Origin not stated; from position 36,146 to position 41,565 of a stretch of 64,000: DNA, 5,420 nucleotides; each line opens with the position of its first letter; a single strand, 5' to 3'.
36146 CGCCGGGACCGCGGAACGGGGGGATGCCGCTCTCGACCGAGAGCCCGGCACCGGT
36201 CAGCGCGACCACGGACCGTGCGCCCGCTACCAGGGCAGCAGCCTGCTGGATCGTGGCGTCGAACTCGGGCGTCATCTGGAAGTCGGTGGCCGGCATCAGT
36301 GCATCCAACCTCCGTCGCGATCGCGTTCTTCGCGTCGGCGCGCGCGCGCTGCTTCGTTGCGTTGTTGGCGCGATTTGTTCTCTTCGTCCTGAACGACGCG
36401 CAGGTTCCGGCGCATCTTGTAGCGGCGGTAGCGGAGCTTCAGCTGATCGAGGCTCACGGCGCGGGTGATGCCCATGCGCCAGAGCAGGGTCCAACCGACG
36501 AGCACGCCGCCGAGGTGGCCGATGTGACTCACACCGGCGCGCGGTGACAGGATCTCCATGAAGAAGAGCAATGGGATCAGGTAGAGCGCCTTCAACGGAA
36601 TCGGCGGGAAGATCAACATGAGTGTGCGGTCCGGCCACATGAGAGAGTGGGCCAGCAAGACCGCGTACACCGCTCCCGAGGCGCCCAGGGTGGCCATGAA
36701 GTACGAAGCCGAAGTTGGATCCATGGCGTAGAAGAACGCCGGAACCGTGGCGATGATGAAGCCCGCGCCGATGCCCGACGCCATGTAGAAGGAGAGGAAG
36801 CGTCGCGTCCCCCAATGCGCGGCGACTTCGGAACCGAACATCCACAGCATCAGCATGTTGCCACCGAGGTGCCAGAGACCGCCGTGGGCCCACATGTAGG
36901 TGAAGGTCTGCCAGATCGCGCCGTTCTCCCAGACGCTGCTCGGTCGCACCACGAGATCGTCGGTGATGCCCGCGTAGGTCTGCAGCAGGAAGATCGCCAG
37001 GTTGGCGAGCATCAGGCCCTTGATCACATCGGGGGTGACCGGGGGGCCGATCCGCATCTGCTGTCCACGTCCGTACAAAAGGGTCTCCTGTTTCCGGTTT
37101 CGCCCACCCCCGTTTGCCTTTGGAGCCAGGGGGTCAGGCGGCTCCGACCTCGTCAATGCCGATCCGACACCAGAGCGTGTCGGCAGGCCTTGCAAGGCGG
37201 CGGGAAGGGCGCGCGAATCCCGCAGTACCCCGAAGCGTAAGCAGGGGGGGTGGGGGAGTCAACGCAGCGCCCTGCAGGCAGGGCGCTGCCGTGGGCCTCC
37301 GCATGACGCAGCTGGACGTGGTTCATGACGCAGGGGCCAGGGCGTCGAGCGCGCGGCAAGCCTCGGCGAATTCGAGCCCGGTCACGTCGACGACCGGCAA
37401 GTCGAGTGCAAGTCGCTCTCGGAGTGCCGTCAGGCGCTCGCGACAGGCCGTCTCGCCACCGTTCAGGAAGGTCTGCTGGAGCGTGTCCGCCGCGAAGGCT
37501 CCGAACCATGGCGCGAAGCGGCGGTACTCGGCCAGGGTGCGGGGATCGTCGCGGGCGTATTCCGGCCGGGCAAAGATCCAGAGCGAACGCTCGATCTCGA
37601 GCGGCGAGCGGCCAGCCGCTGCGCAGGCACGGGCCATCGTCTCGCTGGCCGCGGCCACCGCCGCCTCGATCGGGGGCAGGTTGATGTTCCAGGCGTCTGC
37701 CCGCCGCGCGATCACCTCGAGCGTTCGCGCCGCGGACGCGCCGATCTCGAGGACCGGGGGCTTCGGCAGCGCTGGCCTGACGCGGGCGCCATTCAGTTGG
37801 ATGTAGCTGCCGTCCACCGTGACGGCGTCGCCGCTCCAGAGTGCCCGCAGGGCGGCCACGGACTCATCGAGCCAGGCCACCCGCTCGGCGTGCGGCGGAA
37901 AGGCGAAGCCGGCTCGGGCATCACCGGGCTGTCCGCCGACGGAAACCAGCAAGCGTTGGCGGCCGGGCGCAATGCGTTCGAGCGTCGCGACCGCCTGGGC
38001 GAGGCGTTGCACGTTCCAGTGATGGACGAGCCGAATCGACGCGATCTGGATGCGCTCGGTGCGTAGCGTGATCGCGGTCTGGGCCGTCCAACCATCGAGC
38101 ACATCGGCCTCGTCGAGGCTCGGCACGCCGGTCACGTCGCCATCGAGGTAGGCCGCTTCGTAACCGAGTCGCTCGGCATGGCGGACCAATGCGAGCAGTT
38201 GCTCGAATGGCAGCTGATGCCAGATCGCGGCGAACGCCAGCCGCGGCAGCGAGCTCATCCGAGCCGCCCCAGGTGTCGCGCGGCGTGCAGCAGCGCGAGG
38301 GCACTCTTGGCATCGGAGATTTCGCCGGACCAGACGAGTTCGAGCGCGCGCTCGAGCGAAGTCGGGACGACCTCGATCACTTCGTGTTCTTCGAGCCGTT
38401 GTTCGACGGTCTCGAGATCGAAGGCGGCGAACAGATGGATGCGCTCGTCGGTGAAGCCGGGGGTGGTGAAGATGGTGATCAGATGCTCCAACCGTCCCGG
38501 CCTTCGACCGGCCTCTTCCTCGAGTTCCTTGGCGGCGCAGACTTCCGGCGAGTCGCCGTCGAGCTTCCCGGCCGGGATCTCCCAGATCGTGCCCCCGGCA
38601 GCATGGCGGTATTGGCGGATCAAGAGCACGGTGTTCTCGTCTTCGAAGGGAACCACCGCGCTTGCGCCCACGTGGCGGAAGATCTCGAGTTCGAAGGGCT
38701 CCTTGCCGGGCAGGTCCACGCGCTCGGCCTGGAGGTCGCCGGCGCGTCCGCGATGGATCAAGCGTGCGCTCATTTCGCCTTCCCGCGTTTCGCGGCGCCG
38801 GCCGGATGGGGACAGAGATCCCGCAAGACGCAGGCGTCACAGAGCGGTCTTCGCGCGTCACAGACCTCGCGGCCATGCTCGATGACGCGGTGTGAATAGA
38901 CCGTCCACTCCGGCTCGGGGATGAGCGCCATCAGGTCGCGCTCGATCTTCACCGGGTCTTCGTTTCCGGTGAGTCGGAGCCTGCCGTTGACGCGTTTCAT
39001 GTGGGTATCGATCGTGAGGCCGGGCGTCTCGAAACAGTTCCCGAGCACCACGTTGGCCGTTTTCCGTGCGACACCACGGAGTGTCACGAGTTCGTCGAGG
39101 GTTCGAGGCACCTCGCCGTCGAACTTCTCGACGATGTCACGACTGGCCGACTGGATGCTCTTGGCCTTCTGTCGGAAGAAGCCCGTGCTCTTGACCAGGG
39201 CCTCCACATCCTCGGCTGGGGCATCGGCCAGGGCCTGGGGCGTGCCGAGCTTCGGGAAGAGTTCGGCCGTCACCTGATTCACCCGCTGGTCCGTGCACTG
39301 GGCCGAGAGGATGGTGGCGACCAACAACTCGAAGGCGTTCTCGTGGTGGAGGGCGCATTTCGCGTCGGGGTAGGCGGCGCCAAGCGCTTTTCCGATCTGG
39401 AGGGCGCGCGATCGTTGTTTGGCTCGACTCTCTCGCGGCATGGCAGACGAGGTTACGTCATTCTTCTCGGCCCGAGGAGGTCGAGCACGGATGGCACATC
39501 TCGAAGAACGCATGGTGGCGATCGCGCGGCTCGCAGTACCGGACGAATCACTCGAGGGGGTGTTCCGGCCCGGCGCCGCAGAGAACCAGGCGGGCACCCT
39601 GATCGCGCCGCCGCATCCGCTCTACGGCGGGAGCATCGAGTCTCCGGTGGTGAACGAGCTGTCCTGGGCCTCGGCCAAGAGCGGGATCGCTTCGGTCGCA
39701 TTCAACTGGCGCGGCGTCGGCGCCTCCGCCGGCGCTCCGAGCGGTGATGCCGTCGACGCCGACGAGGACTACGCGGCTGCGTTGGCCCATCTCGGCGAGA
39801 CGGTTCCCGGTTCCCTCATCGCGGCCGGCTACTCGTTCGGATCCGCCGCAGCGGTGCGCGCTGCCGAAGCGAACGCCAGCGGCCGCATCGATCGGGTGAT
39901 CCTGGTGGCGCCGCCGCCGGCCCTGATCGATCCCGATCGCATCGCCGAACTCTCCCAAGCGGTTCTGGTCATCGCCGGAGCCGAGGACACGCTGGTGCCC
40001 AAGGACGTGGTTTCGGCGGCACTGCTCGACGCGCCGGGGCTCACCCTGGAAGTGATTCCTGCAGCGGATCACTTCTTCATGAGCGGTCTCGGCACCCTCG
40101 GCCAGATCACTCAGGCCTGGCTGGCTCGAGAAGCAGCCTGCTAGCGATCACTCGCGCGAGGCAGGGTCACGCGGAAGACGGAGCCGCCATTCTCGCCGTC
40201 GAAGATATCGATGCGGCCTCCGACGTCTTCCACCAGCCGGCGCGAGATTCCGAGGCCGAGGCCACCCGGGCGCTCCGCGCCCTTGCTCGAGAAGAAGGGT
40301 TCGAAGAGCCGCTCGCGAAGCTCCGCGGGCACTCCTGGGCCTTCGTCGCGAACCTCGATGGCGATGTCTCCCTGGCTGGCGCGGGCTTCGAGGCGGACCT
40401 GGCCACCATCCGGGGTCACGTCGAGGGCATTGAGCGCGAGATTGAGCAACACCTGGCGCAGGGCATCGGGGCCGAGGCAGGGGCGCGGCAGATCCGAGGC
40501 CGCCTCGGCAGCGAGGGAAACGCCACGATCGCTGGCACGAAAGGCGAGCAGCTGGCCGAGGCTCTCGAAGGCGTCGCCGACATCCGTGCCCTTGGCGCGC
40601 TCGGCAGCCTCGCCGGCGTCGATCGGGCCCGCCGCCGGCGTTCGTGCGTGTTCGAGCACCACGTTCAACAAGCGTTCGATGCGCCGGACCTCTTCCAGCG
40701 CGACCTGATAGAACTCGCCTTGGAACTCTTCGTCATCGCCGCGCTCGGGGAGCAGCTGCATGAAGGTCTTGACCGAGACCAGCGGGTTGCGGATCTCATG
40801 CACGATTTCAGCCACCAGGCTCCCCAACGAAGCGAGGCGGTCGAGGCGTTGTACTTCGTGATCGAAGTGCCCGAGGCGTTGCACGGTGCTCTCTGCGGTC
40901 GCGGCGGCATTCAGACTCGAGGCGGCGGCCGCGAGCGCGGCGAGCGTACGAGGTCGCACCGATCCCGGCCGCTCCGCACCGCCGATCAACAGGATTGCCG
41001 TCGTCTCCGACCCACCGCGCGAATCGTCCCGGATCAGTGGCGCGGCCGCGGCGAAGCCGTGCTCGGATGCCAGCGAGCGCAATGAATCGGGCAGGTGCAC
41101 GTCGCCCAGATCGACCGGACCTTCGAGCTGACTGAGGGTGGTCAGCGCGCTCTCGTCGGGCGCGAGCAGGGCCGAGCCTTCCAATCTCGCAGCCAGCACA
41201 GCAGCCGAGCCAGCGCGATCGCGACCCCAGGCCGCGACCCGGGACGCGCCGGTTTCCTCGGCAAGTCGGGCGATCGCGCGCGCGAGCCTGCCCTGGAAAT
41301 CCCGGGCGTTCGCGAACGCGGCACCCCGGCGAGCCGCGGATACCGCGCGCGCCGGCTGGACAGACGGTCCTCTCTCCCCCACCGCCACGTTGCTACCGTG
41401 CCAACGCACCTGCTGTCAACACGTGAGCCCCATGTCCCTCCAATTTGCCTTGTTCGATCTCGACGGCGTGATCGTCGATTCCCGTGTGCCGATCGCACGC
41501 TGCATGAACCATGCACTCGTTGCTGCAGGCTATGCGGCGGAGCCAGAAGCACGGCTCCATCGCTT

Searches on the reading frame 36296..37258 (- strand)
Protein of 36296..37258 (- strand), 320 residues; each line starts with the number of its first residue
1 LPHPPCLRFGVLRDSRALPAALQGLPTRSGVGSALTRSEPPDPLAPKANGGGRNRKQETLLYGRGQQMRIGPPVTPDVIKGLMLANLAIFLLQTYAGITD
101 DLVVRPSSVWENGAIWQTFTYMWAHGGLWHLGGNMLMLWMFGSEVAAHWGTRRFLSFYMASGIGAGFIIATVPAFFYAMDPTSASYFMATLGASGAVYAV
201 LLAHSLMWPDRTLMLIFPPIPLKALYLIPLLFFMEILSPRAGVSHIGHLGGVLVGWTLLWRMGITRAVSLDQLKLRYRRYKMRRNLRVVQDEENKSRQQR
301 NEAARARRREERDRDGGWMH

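Call 59: search_protein_families(library=pfam, proteins=[window:36296-37258:-], max_evalue=0.001)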
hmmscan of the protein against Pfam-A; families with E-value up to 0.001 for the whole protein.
window:36296-37258:- (320 aa): 2 families
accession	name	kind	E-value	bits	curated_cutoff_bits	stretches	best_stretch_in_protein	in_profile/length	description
PF01694.28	Rhomboid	-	4.8e-28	98.6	22.6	1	113-261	2-139/143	Rhomboid domain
PF08551.15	DUF1751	-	9.7e-05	23.3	22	1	114-203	7-96/99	Eukaryotic integral membrane protein (DUF1751)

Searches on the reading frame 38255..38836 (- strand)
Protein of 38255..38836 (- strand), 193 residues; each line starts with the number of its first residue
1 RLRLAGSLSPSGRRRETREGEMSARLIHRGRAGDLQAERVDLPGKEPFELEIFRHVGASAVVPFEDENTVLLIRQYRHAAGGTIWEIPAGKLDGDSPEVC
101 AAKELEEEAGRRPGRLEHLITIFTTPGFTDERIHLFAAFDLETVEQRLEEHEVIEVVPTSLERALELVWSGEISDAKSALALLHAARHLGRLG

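Call 59: search_protein_families(library=pfam, proteins=[window:38255-38836:-], max_evalue=0.001)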
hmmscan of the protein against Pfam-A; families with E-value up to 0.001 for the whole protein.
window:38255-38836:- (193 aa): 1 family
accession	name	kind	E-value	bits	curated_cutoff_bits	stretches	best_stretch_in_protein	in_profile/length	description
PF00293.34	NUDIX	-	5.5e-16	59.2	21.1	1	54-164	2-118/134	NUDIX domain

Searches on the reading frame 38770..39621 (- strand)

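Call 59: search_protein_families(library=pfam, proteins=[window:38770-39621:-], max_evalue=0.001)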
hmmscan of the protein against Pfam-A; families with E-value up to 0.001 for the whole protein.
window:38770-39621:- (283 aa): 3 families
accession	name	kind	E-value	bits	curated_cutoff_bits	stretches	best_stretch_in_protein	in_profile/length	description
PF00730.31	HhH-GPD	-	2.4e-23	83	26.2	1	101-235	1-107/108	HhH-GPD superfamily base excision DNA repair protein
PF00633.29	HHH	-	2e-05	24.6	24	1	166-193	1-28/30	Helix-hairpin-helix motif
PF10576.14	EndIII_4Fe-2S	-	9.7e-05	23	20.5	1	254-270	1-17/17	Iron-sulfur binding domain of endonuclease III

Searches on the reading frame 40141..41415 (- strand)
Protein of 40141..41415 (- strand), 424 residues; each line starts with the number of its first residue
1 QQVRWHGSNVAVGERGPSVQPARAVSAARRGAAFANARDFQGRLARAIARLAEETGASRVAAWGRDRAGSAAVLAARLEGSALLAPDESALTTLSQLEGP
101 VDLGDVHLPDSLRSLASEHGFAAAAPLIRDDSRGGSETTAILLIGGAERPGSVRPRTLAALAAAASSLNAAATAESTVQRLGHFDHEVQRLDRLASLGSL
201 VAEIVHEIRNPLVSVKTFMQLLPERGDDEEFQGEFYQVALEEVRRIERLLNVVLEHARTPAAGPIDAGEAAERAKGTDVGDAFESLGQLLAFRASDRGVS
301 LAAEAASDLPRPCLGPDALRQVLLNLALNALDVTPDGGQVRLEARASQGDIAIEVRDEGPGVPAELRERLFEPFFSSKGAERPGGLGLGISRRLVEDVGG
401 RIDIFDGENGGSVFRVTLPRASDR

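Call 59: search_protein_families(library=pfam, proteins=[window:40141-41415:-], max_evalue=0.001)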
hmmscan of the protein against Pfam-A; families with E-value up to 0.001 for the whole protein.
window:40141-41415:- (424 aa): 4 families
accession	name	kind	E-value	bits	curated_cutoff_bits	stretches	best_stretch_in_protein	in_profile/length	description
PF02518.31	HATPase_c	-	1e-23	84.3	26.4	1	316-421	3-110/111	Histidine kinase-, DNA gyrase B-, and HSP90-like ATPase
PF00512.31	HisKA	-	3.5e-11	43.4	26.9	1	197-258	2-62/66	His Kinase A (phospho-acceptor) domain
PF13581.12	HATPase_c_2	-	4.2e-07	30.5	27.4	1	337-413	53-122/127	Histidine kinase-like ATPase domain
PF10090.15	HPTransfase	-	0.00029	21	22.9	0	321-362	34-75/123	Histidine phosphotransferase C-terminal domain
